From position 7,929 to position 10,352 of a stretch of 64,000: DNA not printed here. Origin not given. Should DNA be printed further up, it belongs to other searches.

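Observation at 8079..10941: Glycerol-3-phosphate dehydrogenase built on a complex-II architecture: a GlpA-SdhB fusion with SdhC/SdhD-like anchors and no glpB/glpC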

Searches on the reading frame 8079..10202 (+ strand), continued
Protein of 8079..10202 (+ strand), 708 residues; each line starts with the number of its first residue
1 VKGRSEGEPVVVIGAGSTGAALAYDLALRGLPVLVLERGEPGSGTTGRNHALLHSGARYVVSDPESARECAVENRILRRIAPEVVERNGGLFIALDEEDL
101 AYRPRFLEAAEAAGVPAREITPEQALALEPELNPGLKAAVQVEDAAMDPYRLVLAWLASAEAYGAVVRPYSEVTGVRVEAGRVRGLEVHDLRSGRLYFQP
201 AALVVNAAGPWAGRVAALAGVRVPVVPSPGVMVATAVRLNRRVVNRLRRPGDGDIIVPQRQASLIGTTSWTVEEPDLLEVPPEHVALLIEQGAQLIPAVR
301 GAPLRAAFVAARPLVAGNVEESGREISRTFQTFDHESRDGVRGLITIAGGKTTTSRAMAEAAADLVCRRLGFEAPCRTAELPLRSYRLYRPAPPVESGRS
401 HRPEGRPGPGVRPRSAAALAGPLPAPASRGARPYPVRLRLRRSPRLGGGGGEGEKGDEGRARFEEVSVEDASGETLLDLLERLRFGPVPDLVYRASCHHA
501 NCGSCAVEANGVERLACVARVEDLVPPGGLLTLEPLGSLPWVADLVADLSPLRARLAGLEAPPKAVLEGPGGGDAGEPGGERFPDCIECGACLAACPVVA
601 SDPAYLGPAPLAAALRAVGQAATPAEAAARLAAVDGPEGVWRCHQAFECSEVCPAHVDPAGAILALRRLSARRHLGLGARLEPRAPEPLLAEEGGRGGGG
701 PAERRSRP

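Call 51: list_cluster_members(proteins=[P0001, P0030, P0031, P0117])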
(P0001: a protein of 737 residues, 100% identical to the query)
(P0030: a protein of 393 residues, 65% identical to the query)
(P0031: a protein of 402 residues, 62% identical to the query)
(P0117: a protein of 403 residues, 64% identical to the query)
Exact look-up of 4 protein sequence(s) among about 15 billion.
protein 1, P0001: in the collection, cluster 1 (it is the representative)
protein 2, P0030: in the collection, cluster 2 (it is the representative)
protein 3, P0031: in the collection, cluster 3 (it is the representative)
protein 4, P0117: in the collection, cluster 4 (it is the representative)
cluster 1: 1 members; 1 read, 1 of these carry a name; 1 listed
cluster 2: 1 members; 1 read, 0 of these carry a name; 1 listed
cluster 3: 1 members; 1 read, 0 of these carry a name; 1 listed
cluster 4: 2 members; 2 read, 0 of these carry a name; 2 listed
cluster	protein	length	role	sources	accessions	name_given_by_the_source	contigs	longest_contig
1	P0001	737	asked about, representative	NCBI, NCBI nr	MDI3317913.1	MAG: FAD-dependent oxidoreductase [Bacillota bacterium] | FAD-dependent oxidoreductase [Bacillota bacterium]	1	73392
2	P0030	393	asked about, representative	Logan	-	-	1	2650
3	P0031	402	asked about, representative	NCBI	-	-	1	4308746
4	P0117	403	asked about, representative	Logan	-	-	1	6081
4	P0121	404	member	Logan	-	-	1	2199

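Call 55: find_related_loci(query=window:8079-10202:+, collection=metagenome_contigs, flank=2500)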
Query window:8079-10202:+ (708 aa) in metagenome_contigs; peptide patterns used: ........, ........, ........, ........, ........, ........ (x = any residue, [..] = any of these).
342 stretches matched a pattern; 6 encode a relative of the query (tblastn E <= 1e-3); 6 distinct loci.
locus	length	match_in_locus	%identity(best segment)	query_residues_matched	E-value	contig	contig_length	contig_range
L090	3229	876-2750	42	10-675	9e-172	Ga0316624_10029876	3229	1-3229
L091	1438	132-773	38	462-673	5e-42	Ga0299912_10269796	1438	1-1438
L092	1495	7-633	37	462-668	4e-41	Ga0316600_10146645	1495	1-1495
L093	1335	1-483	39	517-675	2e-29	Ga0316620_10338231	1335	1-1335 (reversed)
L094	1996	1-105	57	634-668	1e-10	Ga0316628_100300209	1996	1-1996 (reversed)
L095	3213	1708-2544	24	10-244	5e-9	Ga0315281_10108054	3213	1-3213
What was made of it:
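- Tried and rejected: A protein-guided scan gave only distant relatives, with 42% identity or less (call 55).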

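Call 60: predict_structure(alignment_id=A3)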
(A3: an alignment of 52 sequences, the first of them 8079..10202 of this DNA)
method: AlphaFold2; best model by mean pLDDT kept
length: 708 residues; sequences in the alignment: 52
mean_pLDDT: 78.8   pTM: 0.78
mean pLDDT of the five models: 78.8, 77.5, 77.4, 77.3, 77.3
residues with pLDDT >= 90: 324; 70-90: 197; 50-70: 68; < 50: 119
segments of 3 or more residues with pLDDT < 50: 1-3, 318-327, 398-429, 447-458, 498-501, 560-588, 683-708
pLDDT, mean of each block of 10 residues (from residue 1): 67 95 98 94 67 93 92 95 90 98 98 98 98 98 92 92 94 96 97 90 96 96 92 89 96 90 88 86 94 98 85 70 52 95 94 91 97 96 85 60 32 30 35 91 64 49 91 88 88 64 71 77 93 86 83 63 33 28 43 61 74 76 85 88 70 61 87 76 43 32 33
secondary structure, 60 per line:
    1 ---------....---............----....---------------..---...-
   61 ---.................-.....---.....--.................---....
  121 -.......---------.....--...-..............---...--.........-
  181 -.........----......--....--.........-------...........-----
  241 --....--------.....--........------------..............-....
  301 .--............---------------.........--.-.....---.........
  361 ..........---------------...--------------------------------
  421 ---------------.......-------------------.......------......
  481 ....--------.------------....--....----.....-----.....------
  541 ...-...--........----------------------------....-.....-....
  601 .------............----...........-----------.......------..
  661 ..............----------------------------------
elements in order (helices of 4 or more, strands of 3 or more residues): E10-13 H17-28 E33-36 H64-80 E90-94 H97-113 E117-120 H122-128 E138-142 E145-147 H149-162 E166-168 E171-179 E182-190 E195-200 E203-206 H209-217 E225-235 E243-246 E255-259 E262-269 H282-295 H297-301 E304-315 E331-334 H335-339 E344-348 H352-370 E436-442 E462-468 H476-484 E506-509 E512-515 H521-524 E530-534 E541-543 E545-547 H550-557 H586-589 H591-595 H597-601 H608-619 H624-634 H646-652 H659-674
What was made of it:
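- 8079..9263 (+): GlpA-type FAD catalytic domain (residues 1-395 of the fusion), lacking the BFD-like [2Fe-2S] tail of canonical GlpA. AF2 pLDDT is mostly above 90 (call 60).
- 9264..9398 (+): G/P/R-rich linker (residues ~396-440). It corresponds to the C-terminal tail of GlpA, the former intergenic spacer and the N-terminus of SdhB' in unfused relatives. AF2 pLDDT is below 50 for residues 398-429 (call 60).
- That fits a defined docking of the two domains (call 60).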

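Call 63: fold_search(model_id=the predicted structure, library=pdb)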
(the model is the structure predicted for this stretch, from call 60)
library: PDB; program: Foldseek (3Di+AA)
matches with E <= 10: 1890; with E <= 0.001: 987
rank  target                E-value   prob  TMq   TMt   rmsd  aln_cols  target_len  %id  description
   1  9a53_A                7.9e-26  1.00  0.48  0.61   3.1       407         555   25  Integrative model of GLPD-ATPF by crosslinking MS and deep learning (released 2024-09-18)
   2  2rgo_A                5.2e-25  1.00  0.47  0.59   4.2       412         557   24  Structure of Alpha-Glycerophosphate Oxidase from Streptococcus sp.: A Template for the Mitochondrial Alpha-Glycerophos (released 2008-01-15)
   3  4ysh_B                1.9e-24  1.00  0.43  0.79   5.5       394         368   25  Crystal structure of glycine oxidase from Geobacillus kaustophilus (released 2016-03-23)
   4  2rgh                  6.0e-24  1.00  0.46  0.59   3.6       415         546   23  Structure of Alpha-Glycerophosphate Oxidase from Streptococcus sp.: A Template for the Mitochondrial Alpha-Glycerophosph (released 2008-01-15)
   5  2rgo_B                2.1e-23  1.00  0.47  0.62   3.8       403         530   24  Structure of Alpha-Glycerophosphate Oxidase from Streptococcus sp.: A Template for the Mitochondrial Alpha-Glycerophos (released 2008-01-15)
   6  2qcu_A                1.6e-22  1.00  0.47  0.66   3.2       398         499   23  Crystal structure of Glycerol-3-phosphate Dehydrogenase from Escherichia coli (released 2008-04-15)
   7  4ysh_A                2.2e-22  1.00  0.43  0.78   5.4       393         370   25  Crystal structure of glycine oxidase from Geobacillus kaustophilus (released 2016-03-23)
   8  2qcu_B                2.5e-22  1.00  0.47  0.66   3.1       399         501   24  Crystal structure of Glycerol-3-phosphate Dehydrogenase from Escherichia coli (released 2008-04-15)
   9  2r4e_A                3.7e-22  1.00  0.47  0.66   3.1       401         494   23  Crystal structure of Escherichia coli Glycerol-3-phosphate Dehydrogenase in complex with DHAP (released 2008-04-29)
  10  2r45_A                5.4e-22  1.00  0.47  0.66   3.3       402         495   22  Crystal structure of Escherichia coli Glycerol-3-phosphate Dehydrogenase in complex with 2-phospho-d-glyceric acid (released 2008-04-15)
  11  2r4j_B                1.3e-21  1.00  0.47  0.66   3.1       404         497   22  Crystal structure of Escherichia coli SeMet substituted Glycerol-3-phosphate Dehydrogenase in complex with DHAP (released 2008-06-03)
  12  3da1                  2.1e-21  1.00  0.42  0.60   3.7       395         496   25  X-Ray structure of the glycerol-3-phosphate dehydrogenase from Bacillus halodurans complexed with FAD. Northeast Structu (released 2008-07-29)
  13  7cyx_A                5.1e-21  1.00  0.42  0.78   6.3       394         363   20  Crystal strcuture of Glycine oxidase from Bacillus cereus ATCC 14579 (released 2020-10-14)
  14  1y56_B                1.5e-20  1.00  0.42  0.77   3.6       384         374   22  Crystal structure of L-proline dehydrogenase from P.horikoshii (released 2005-07-26)
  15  7cyx_B                2.4e-20  1.00  0.42  0.79   4.9       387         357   21  Crystal strcuture of Glycine oxidase from Bacillus cereus ATCC 14579 (released 2020-10-14)
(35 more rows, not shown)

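Call 94: search_protein_representatives(protein=window:8079-10202:+)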
Query: 708 residues. Proteins with E-value up to 0.001 (for the whole library): 14322; up to 1e-10: 4992; up to 1e-30: 538. The best 150 are listed.
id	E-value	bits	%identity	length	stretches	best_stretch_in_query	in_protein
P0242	2.8e-131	455.8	63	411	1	8-393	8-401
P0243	9.6e-122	424.3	55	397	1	9-386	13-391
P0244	3.7e-117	409.1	51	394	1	10-395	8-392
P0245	1.3e-110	387.5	50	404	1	9-391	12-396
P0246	2.4e-107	376.7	48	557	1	9-383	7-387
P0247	3.9e-103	362.8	49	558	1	7-384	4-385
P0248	2.3e-100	353.6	52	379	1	9-383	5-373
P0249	3.8e-100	352.9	48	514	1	9-395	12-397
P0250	1.4e-98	347.8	48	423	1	7-389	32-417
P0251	1.4e-98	347.7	47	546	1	10-381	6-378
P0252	1.6e-97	344.3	46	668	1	4-388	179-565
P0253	8.3e-97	341.9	49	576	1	9-384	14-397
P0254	3.7e-96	339.7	45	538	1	6-383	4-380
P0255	4.4e-96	339.5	46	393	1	9-379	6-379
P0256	7.4e-96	338.7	45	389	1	10-389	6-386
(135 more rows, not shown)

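Call 96: search_protein_families(library=pfam, proteins=[P0032, P0015], max_evalue=0.00001)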
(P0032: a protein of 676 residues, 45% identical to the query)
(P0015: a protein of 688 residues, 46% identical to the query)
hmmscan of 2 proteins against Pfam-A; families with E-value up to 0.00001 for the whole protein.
P0032 (676 aa): 6 families
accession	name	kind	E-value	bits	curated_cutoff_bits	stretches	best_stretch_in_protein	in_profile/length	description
PF01266.30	DAO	-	1.3e-49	170.1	27.9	1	5-367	1-352/353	FAD dependent oxidoreductase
PF13085.11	Fer2_3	-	1.7e-19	70.2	27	1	458-560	2-106/107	2Fe-2S iron-sulfur cluster binding domain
PF13183.11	Fer4_8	-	1.6e-08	35.4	27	1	591-659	2-68/68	4Fe-4S dicluster domain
PF00890.30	FAD_binding_2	-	2e-06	27.7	20.4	0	141-225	137-219/414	FAD binding domain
PF13237.11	Fer4_10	-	3.7e-06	27.2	25.5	1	588-656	3-53/53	4Fe-4S dicluster domain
PF13484.11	Fer4_16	-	8.5e-06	26.9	30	1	594-657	2-65/66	4Fe-4S double cluster binding domain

P0015 (688 aa): 7 families
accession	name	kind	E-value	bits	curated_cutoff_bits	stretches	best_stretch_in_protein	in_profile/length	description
PF01266.30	DAO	-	9.3e-51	173.8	27.9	1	11-356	1-351/353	FAD dependent oxidoreductase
PF13085.11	Fer2_3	-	3.2e-25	88.7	27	1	446-548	2-106/107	2Fe-2S iron-sulfur cluster binding domain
PF01494.25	FAD_binding_3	-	6.6e-09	35.9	22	0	12-53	4-44/349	FAD binding domain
PF13183.11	Fer4_8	-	9.9e-09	36.1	27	1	575-646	2-66/68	4Fe-4S dicluster domain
PF00890.30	FAD_binding_2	-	2.5e-07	30.7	20.4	1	11-215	1-206/414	FAD binding domain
PF12838.12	Fer4_7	-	9e-07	29.7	27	1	578-648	2-52/52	4Fe-4S dicluster domain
PF13187.11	Fer4_9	-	4.5e-06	27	27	1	577-647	1-50/52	4Fe-4S dicluster domain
